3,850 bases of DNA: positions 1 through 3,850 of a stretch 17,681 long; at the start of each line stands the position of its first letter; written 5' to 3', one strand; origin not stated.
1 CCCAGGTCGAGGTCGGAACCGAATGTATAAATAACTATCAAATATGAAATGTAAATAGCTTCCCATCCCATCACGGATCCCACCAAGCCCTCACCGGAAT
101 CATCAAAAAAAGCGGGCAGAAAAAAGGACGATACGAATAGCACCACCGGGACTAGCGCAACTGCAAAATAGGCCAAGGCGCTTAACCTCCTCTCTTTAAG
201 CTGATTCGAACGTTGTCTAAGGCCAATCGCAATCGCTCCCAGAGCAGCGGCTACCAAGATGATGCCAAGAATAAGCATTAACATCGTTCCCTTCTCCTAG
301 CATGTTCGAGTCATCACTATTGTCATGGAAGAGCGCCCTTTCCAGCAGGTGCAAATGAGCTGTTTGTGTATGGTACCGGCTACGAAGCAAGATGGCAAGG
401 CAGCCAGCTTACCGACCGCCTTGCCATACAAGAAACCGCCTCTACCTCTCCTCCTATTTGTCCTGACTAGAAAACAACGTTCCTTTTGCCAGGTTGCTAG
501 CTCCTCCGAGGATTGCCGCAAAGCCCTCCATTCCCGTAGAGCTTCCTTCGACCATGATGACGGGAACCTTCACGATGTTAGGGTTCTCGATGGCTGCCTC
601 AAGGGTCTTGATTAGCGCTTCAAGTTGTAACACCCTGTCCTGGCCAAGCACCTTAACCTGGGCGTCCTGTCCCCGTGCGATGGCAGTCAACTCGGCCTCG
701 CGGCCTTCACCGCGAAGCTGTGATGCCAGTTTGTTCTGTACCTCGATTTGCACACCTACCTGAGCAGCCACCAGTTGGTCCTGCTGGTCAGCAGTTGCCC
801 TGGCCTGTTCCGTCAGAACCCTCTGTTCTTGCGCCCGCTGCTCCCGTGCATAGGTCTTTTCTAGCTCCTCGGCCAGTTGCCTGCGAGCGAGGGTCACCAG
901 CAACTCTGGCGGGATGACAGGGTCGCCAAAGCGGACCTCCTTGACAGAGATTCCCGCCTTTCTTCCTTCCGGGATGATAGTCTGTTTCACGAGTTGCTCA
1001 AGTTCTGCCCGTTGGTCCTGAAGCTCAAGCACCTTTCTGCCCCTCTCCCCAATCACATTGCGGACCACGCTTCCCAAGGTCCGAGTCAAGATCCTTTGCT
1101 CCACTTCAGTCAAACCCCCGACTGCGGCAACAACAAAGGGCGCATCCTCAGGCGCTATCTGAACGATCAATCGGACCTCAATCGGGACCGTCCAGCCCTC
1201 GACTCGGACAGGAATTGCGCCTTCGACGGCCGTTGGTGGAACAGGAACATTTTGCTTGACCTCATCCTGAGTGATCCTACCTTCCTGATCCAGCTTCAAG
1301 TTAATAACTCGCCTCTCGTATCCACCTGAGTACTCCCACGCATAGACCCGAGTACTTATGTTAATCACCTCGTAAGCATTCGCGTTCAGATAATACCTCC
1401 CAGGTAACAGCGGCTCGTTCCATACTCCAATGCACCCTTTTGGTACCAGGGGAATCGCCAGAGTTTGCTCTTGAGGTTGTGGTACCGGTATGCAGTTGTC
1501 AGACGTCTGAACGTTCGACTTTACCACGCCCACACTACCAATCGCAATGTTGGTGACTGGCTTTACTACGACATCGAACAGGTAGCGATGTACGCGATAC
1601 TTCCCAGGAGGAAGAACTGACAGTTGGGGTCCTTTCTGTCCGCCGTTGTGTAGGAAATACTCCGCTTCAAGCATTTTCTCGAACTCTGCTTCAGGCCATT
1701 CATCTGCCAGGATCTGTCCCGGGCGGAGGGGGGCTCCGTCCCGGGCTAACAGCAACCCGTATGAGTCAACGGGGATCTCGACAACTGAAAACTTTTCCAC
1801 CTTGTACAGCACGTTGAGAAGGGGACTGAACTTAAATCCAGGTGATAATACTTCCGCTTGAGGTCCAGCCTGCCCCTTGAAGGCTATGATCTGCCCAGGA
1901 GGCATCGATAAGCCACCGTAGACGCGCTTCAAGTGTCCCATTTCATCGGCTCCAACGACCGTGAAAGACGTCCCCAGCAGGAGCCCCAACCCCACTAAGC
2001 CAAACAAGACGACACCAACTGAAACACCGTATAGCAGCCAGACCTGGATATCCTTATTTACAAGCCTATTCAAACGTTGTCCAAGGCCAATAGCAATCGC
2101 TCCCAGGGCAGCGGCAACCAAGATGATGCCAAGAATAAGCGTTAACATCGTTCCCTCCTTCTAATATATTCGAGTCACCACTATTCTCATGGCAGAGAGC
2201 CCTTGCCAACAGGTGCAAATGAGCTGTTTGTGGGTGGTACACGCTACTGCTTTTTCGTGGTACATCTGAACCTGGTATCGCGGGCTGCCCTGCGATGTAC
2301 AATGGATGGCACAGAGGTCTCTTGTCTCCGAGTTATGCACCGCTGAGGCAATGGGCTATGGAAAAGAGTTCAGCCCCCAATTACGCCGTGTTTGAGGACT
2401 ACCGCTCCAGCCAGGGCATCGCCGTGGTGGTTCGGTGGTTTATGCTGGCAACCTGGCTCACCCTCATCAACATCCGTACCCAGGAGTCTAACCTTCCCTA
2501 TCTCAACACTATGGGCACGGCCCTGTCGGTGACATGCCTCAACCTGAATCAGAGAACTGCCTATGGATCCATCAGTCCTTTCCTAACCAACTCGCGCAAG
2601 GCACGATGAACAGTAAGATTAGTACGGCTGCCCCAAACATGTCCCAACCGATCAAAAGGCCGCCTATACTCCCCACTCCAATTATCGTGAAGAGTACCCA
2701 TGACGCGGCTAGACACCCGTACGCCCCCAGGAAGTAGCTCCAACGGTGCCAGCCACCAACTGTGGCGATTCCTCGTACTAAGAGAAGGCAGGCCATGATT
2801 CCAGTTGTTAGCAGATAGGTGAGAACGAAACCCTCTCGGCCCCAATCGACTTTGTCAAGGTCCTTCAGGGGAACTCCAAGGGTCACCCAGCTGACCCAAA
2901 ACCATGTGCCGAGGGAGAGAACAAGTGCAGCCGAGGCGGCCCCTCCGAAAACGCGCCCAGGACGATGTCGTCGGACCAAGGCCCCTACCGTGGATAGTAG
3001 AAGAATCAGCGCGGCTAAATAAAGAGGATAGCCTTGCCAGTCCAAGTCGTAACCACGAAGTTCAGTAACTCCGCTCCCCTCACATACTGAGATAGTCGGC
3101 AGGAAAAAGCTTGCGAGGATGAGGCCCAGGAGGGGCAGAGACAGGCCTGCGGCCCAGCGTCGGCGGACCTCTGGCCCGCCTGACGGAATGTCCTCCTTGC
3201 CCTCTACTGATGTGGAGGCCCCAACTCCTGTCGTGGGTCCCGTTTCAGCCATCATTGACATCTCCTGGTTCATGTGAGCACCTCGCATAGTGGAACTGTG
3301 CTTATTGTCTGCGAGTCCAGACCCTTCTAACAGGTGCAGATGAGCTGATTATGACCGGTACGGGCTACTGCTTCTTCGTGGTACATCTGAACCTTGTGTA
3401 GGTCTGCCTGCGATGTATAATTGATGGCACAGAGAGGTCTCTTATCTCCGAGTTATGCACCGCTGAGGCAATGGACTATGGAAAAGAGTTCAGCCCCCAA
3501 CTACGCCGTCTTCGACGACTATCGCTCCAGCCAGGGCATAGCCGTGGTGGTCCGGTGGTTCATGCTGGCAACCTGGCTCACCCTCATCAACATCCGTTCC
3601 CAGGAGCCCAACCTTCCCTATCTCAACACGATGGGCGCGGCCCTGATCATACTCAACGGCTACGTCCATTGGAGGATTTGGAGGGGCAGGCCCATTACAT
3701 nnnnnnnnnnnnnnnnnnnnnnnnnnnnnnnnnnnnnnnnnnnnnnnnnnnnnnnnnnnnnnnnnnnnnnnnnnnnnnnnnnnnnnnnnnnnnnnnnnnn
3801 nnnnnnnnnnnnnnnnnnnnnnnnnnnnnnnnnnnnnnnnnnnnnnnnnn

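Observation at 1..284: Chimeric gene: the flotillin promoter, RBS and first TM helix are fused to a paralogue of the divergent membrane protein.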

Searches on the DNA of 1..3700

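Call 51: search_rna_families(source=window, start=1, end=3700, threshold=evalue, max_evalue=1)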
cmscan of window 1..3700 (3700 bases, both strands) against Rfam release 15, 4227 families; matches with E-value up to 1: 0.
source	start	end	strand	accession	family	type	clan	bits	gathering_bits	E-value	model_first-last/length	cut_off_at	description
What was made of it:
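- Tried and rejected: Rfam found nothing in 1-3700, so no known leader RNA explains the conserved upstream block (call 51).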

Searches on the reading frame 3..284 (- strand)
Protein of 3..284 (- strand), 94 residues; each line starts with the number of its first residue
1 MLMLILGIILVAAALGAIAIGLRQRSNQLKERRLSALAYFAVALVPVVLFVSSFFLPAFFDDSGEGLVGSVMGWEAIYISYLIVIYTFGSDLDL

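Call 10: search_protein_families(library=pfam, proteins=[window:3-284:-], max_evalue=0.01)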
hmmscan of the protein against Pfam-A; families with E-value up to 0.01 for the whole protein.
seq(94 aa): 0 families

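Call 11: find_homologous_proteins(query=window:3-284:-, max_evalue=0.01)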
Query seq(94 aa): 55 candidates shared short words with the query, none scored E <= 0.01.
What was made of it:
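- Tried and rejected: The 94-aa edge protein found no homologue in the 5.8-billion-protein index (call 11).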

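Call 12: find_related_loci(query=window:3-284:-, collection=metagenome_contigs, flank=10000)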
Query seq(94 aa) (94 aa) in metagenome_contigs; peptide patterns used: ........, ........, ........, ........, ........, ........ (x = any residue, [..] = any of these).
600 stretches matched a pattern, but none encodes a relative of the query by tblastn (E <= 1e-3).
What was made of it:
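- Tried and rejected: It found no locus in metagenome contigs (call 12).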

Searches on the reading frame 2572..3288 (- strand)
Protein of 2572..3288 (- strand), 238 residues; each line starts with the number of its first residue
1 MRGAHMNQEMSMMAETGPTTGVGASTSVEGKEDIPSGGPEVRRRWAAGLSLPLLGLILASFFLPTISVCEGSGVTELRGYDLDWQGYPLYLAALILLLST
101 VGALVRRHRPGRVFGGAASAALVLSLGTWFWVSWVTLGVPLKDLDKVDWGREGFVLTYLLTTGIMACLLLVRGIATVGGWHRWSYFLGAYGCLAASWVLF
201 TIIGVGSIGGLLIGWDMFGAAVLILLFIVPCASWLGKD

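Call 10: search_protein_families(library=pfam, proteins=[window:2572-3288:-], max_evalue=0.01)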
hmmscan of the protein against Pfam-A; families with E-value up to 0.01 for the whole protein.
window:2572-3288:- (238 aa): 0 families

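Call 38: search_protein_representatives(protein=window:2572-3288:-)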
Query: 238 residues. Proteins with E-value up to 0.001 (for the whole library): 6; up to 1e-10: 1; up to 1e-30: 1. The best 6 are listed.
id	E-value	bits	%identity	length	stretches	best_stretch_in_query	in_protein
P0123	2.0e-144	495.8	100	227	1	12-238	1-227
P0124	1.5e-07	47.2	36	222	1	35-225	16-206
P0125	9.0e-07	44.7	33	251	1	33-219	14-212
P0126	2.4e-06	43.4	32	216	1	43-226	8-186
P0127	5.2e-06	42.2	39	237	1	32-225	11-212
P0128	1.7e-04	37.3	38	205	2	40-204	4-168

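Call 48: find_encoding_contigs(protein=P0124, flank=6000, max_places=3)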
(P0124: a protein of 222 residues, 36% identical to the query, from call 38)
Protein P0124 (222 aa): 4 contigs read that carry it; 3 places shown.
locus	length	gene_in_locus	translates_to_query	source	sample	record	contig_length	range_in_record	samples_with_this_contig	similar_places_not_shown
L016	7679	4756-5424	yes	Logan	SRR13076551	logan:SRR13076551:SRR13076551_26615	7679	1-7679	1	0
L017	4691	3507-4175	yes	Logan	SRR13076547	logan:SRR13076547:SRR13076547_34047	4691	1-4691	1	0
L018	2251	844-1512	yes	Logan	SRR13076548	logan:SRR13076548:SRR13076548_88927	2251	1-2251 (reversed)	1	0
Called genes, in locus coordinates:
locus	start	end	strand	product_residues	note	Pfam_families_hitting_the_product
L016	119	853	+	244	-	-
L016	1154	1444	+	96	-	-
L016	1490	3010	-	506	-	-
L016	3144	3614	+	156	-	-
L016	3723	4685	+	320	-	PF02129:Peptidase_S15, PF00561:Abhydrolase_1, PF12146:Hydrolase_4, PF12697:Abhydrolase_6, PF05448:AXE1 (faint), PF00326:Peptidase_S9 (weak)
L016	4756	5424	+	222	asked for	-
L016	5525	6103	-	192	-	-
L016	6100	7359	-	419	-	PF02463:SMC_N, PF13175:AAA_15, PF13476:AAA_23 (weak), PF13555:AAA_29 (faint), PF13304:AAA_21, PF13175:AAA_15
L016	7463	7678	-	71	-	?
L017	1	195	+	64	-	?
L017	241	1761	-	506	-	-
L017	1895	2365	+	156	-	-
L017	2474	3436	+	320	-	PF02129:Peptidase_S15, PF00561:Abhydrolase_1, PF12146:Hydrolase_4, PF12697:Abhydrolase_6, PF05448:AXE1 (faint), PF00326:Peptidase_S9 (weak)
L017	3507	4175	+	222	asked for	-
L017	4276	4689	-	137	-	?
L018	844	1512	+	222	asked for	-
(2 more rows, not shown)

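Call 49: find_encoding_contigs(protein=P0127, flank=6000, max_places=3)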
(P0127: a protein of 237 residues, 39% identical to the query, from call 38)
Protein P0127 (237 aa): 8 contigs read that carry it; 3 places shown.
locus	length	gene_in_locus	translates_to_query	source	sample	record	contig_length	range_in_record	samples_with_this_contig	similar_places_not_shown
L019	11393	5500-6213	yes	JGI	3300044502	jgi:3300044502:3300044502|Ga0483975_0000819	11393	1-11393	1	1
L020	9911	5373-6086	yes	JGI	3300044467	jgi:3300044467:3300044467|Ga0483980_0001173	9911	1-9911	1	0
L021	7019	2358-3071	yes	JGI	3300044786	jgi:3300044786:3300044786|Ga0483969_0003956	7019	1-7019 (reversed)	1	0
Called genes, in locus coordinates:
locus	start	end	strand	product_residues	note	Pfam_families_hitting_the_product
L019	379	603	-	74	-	-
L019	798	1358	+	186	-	PF01590:GAF, PF13185:GAF_2, PF13492:GAF_3 (weak), PF00196:GerE, PF08281:Sigma70_r4_2 (weak)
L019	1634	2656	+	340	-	-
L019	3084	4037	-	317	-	PF00296:Bac_luciferase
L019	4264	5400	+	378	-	PF00285:Citrate_synt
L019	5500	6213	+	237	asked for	-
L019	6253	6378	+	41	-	-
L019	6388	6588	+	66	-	-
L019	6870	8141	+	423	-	PF02636:Methyltransf_28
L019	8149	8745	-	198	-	PF01966:HD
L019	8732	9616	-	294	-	PF14801:TrmI-like_N, PF01135:PCMT (weak), PF08704:GCD14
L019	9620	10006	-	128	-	PF00190:Cupin_1 (weak), PF02311:AraC_binding, PF07883:Cupin_2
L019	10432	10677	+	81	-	PF02597:ThiS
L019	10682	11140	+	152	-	PF02391:MoaE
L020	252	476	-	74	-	-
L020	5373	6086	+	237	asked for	-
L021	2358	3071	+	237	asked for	-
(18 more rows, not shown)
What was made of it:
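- Tried and rejected: Distant members of the 227-aa family are likewise in unrelated contexts (calls 48, 49).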

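Call 50: search_protein_families(library=ncbifam, proteins=[window:2572-3288:-], max_evalue=0.001)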
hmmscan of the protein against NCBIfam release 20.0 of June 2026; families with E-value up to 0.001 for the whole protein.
window:2572-3288:- (238 aa): 0 families

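Call 72: predict_structure(alignment_id=A5)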
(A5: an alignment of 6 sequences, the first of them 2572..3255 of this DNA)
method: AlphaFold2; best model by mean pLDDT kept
length: 227 residues; sequences in the alignment: 6
mean_pLDDT: 64.4   pTM: 0.54
mean pLDDT of the five models: 64.4, 62.0, 60.5, 60.0, 52.9
residues with pLDDT >= 90: 3; 70-90: 79; 50-70: 97; < 50: 48
segments of 3 or more residues with pLDDT < 50: 12-20, 52-58, 60-74, 196-203, 225-227
pLDDT, mean of each block of 10 residues (from residue 1): 50 47 56 63 59 49 43 53 66 62 75 81 70 73 83 89 81 82 77 52 52 62 52
secondary structure, 60 per line:
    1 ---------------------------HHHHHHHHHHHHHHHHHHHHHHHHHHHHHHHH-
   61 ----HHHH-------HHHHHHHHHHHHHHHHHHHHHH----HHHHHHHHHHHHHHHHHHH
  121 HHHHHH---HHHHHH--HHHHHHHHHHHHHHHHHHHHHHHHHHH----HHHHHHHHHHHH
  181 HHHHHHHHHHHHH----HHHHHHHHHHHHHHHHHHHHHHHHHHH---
elements in order: H28-59 H65-68 H76-97 H102-126 H130-135 H138-164 H169-193 H198-224
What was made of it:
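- Tried and rejected: The model of the 227-aa protein was marginal (pLDDT 64, call 72).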

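Call 75: fold_search(model_id=the predicted structure, library=pdb)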
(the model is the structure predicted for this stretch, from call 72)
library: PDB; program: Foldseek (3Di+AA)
matches with E <= 10: 260; with E <= 0.001: 0
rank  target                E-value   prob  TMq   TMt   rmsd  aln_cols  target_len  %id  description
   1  8xma_B                1.9e-01  0.66  0.28  0.23  12.3       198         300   16  Cryo-EM structure of human ZnT1 WT, in the presence of zinc, determined in an outward-facing conformation (released 2024-10-30)
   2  8q3v_c                3.8e-01  0.63  0.32  0.29  12.4       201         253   13  Cryo-EM structure of the methanogenic Na+ translocating N5-methyl-H4MPT:CoM methyltransferase complex (released 2024-07-10)
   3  8xmj_B                3.8e-01  0.51  0.28  0.21  12.9       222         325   15  Cryo-EM structure of human ZnT1 WT, in the presence of zinc, determined in heterogeneous conformations- one subunit in (released 2024-10-30)
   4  8q3v_C                5.3e-01  0.57  0.32  0.29  12.4       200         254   14  Cryo-EM structure of the methanogenic Na+ translocating N5-methyl-H4MPT:CoM methyltransferase complex (released 2024-07-10)
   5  9kvx_A                8.2e-01  0.20  0.22  0.18  13.4       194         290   18  Cryo-EM structure of SLC30A10 in Mn2+-bound state, determined in inward-facing conformation (released 2025-10-15)
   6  6n4n_C                8.6e-01  0.38  0.28  0.33  13.0       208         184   11  Crystal structure of the designed protein DNCR2/danoprevir/NS3a complex (released 2019-09-11)
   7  6vq6_b                8.6e-01  0.30  0.25  0.28  21.4       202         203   14  Mammalian V-ATPase from rat brain - composite model of rotational state 1 bound to ADP and SidK (built from focused re (released 2020-03-18)
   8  6n4n_F                9.0e-01  0.38  0.29  0.34  13.5       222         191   10  Crystal structure of the designed protein DNCR2/danoprevir/NS3a complex (released 2019-09-11)
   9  7p5c_A                9.9e-01  0.08  0.18  0.12  31.4       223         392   18  Cryo-EM structure of human TTYH3 in Ca2+ and GDN (released 2021-08-11)
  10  7qhm_F                1.0e+00  0.47  0.33  0.38  10.3       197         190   13  Cytochrome bcc-aa3 supercomplex (respiratory supercomplex III2/IV2) from Corynebacterium glutamicum (stigmatellin and  (released 2022-05-18)
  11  8jd0_3                1.0e+00  0.30  0.30  0.11  19.9       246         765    7  Cryo-EM structure of mGlu2-mGlu3 heterodimer in presence of NAM563 (released 2023-06-21)
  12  8vt9_A                1.0e+00  0.08  0.17  0.11  21.3       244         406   16  WT SthK in the presence of PIP2 and cAMP (released 2024-09-25)
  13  7oqz_A                1.1e+00  0.38  0.39  0.38   9.8       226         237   14  Cryo-EM structure of human TMEM45A (released 2021-06-16)
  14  9min_D                1.2e+00  0.21  0.21  0.32  14.3       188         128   11  Structure of a designed minibinder to NYESO1-A*02:01 (released 2025-08-06)
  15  7jh6_A                1.3e+00  0.13  0.21  0.26  20.7       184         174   13  De novo designed two-domain di-Zn(II) and porphyrin-binding protein (released 2020-12-09)
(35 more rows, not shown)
